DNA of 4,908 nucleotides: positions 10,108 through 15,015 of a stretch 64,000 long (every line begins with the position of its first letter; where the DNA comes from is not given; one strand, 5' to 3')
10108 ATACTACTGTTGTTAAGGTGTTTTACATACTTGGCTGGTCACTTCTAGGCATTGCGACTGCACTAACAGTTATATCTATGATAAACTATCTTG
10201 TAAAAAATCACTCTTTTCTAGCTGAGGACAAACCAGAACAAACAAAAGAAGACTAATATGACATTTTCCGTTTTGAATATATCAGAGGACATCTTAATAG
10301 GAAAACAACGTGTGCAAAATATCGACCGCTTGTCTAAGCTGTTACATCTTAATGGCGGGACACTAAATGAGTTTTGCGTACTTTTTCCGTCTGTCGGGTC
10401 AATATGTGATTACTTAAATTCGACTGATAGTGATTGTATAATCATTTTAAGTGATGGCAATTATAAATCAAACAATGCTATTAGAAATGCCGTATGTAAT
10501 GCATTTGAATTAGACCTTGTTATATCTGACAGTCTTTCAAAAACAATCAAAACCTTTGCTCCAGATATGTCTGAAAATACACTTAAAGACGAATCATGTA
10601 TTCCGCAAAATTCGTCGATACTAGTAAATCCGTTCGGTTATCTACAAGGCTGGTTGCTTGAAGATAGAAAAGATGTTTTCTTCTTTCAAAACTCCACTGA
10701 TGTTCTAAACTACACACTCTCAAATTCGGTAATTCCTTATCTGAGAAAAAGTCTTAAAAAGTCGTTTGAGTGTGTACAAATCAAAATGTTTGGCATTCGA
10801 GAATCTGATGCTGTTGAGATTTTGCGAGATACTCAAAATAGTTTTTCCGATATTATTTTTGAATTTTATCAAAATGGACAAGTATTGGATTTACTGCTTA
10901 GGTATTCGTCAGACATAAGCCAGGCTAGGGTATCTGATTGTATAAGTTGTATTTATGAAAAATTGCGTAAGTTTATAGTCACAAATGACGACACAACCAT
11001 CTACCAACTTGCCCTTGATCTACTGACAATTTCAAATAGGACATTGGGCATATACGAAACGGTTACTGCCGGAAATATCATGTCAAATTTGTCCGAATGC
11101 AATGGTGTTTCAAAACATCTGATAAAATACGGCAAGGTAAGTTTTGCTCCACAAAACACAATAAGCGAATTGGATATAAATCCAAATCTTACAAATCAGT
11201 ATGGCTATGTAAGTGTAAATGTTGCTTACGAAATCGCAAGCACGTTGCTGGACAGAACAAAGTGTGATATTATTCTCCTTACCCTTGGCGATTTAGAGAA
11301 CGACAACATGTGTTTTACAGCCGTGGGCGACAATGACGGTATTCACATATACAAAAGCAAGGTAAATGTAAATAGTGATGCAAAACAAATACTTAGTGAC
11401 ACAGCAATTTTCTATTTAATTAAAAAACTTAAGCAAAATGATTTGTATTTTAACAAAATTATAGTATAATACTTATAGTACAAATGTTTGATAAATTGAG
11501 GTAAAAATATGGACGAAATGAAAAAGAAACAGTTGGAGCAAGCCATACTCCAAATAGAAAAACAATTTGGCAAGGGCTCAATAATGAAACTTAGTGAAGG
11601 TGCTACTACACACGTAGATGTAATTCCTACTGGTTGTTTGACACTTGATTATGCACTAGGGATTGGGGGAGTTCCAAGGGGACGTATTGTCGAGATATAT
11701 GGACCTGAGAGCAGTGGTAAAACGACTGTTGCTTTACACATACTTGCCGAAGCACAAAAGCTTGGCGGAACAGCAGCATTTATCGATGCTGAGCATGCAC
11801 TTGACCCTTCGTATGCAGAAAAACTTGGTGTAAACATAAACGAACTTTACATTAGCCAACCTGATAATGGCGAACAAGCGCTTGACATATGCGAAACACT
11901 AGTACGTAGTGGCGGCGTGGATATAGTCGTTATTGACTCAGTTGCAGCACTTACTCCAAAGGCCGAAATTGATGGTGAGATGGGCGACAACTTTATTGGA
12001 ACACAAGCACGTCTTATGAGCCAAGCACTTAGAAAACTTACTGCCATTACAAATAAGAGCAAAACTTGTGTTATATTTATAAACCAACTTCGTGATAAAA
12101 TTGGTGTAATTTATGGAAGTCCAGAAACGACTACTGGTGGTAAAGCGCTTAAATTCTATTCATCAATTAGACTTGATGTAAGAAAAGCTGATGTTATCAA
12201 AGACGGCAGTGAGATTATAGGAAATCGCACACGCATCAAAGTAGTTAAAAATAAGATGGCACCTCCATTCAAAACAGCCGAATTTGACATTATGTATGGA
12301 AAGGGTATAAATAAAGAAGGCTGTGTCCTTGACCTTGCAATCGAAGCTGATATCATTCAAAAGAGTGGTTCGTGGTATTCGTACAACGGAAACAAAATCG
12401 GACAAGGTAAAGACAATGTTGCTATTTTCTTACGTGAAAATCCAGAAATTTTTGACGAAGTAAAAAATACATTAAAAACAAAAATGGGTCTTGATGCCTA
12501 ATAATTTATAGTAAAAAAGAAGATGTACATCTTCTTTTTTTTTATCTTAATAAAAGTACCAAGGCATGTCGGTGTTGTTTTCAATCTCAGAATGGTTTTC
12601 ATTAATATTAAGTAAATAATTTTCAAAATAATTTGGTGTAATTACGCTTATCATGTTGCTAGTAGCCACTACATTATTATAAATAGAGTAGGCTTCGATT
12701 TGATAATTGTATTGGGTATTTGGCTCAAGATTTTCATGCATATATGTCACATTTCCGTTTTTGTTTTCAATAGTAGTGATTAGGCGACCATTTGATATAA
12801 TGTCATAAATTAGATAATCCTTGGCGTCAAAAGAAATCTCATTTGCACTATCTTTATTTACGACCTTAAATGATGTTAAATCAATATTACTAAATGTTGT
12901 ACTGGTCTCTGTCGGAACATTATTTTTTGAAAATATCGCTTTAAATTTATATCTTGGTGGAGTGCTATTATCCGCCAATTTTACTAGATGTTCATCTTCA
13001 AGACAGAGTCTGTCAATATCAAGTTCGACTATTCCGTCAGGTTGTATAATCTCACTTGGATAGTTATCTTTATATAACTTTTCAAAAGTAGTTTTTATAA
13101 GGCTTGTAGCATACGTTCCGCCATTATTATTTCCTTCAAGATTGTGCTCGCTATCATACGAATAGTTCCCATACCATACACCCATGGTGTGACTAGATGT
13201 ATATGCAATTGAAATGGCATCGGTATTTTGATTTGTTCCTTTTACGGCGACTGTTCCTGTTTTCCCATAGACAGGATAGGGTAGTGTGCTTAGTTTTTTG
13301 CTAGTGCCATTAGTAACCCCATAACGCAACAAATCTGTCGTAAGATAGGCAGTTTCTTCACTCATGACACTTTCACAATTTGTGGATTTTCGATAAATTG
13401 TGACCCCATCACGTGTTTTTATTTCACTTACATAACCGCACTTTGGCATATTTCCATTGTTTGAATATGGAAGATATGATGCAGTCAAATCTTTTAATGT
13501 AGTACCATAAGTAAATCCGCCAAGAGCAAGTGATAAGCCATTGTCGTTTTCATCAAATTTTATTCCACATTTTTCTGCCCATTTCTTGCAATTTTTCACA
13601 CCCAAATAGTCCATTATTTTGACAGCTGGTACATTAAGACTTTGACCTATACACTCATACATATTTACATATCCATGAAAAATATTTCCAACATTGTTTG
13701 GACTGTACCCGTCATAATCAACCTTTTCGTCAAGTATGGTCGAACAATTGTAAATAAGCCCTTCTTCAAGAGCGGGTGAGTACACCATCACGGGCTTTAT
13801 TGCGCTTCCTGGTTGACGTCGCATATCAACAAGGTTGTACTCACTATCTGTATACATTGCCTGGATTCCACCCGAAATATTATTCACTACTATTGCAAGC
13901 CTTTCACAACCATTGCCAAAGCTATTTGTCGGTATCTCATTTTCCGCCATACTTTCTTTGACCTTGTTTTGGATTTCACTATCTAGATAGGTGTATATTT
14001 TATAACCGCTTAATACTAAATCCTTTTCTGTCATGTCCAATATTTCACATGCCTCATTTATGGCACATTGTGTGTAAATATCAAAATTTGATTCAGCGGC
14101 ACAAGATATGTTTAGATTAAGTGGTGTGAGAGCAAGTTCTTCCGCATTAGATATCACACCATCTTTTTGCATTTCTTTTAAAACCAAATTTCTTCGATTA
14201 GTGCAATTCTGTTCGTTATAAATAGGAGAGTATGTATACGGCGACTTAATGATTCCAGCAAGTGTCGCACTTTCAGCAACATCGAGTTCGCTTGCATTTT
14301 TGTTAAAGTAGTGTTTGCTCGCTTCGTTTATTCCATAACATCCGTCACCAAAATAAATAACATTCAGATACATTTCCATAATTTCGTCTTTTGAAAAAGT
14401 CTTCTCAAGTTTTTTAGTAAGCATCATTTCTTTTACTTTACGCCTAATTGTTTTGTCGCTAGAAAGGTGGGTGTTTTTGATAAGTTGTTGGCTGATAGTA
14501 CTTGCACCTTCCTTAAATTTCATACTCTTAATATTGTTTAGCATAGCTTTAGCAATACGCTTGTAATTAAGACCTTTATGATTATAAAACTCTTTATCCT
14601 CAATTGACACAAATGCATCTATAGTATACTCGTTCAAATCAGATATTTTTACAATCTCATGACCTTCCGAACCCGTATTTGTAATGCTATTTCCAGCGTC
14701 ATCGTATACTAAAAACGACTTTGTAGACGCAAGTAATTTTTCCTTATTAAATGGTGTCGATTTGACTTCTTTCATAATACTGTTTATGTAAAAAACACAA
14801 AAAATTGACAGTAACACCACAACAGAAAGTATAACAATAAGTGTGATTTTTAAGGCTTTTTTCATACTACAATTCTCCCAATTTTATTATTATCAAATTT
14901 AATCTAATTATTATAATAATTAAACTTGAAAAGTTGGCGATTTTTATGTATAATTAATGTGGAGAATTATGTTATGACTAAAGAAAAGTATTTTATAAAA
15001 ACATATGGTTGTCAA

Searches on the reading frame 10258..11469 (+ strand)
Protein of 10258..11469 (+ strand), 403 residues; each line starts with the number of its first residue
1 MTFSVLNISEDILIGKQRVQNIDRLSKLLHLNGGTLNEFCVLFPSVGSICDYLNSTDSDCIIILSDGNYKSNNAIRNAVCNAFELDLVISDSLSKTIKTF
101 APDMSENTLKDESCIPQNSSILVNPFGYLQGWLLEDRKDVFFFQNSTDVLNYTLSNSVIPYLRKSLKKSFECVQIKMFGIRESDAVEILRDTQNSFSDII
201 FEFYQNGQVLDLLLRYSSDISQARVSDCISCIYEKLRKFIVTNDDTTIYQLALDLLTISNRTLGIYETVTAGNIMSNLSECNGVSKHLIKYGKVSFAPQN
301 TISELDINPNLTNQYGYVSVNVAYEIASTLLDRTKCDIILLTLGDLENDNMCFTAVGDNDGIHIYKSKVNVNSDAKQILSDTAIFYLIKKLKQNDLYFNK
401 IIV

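Call 61: search_protein_families(library=pfam, proteins=[window:10258-11469:+], max_evalue=0.00001)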
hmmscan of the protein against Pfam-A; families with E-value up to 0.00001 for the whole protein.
window:10258-11469:+ (403 aa): 1 family
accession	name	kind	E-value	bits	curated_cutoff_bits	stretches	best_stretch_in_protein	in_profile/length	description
PF02464.23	CinA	-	2.8e-08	34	23.5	1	250-338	6-93/155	Competence-damaged protein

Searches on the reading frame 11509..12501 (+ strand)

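Call 83: search_protein_families(library=pfam, proteins=[window:11509-12501:+], max_evalue=0.001)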
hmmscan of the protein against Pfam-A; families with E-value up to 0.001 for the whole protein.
window:11509-12501:+ (330 aa): 8 families
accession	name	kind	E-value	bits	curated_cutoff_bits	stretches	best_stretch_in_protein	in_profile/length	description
PF00154.27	RecA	-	2.5e-139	463.5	27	1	7-268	1-262/262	recA bacterial DNA recombination protein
PF21096.2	RecA_C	-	1.1e-24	86.7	27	1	271-326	1-56/57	RecA C-terminal domain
PF08423.17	Rad51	-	2.3e-09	37.3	22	1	38-227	7-212/244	Rad51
PF06745.19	ATPase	-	6.1e-08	32.7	26.6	1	39-113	1-77/231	KaiC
PF01637.24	ATPase_2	-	4e-05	24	33.2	1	59-191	21-116/225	ATPase domain predominantly from Archaea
PF13481.12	AAA_25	-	4.9e-05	23.5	27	0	54-151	29-158/195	AAA domain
PF13191.12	AAA_16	-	0.00022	22.2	32.6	1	57-194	23-141/167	AAA ATPase domain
PF13479.12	AAA_24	-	0.00022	21.6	27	1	61-150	5-78/195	AAA domain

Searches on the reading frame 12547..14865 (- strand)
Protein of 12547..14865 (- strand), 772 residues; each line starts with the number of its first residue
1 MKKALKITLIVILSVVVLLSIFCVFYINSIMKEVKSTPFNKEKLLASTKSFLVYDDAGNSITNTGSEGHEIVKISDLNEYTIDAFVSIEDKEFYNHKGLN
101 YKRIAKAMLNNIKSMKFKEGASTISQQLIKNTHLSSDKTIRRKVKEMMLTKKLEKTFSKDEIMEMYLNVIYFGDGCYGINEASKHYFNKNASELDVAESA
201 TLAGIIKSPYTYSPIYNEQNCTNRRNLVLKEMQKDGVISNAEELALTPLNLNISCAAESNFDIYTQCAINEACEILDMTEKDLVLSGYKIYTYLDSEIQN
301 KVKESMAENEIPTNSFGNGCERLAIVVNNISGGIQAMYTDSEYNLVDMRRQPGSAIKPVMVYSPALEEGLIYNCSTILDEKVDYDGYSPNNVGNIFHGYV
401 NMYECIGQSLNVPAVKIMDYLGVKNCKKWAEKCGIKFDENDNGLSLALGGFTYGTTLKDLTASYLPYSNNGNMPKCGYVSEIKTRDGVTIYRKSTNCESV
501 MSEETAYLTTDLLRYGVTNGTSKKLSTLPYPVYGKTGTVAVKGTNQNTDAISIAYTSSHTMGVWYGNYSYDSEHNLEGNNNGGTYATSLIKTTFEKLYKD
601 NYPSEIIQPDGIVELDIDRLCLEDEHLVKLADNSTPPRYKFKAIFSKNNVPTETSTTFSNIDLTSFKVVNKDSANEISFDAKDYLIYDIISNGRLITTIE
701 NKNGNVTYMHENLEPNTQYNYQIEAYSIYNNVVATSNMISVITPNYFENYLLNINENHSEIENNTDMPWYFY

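Call 61: search_protein_families(library=pfam, proteins=[window:12547-14865:-], max_evalue=0.00001)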
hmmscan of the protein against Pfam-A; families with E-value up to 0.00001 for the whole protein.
window:12547-14865:- (772 aa): 2 families
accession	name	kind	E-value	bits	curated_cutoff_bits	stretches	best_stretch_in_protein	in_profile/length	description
PF00912.28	Transgly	-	6.4e-64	215.1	27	1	59-233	3-178/178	Transglycosylase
PF00905.27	Transpeptidase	-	2e-17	63.8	22.1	1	324-562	3-270/299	Penicillin binding protein transpeptidase domain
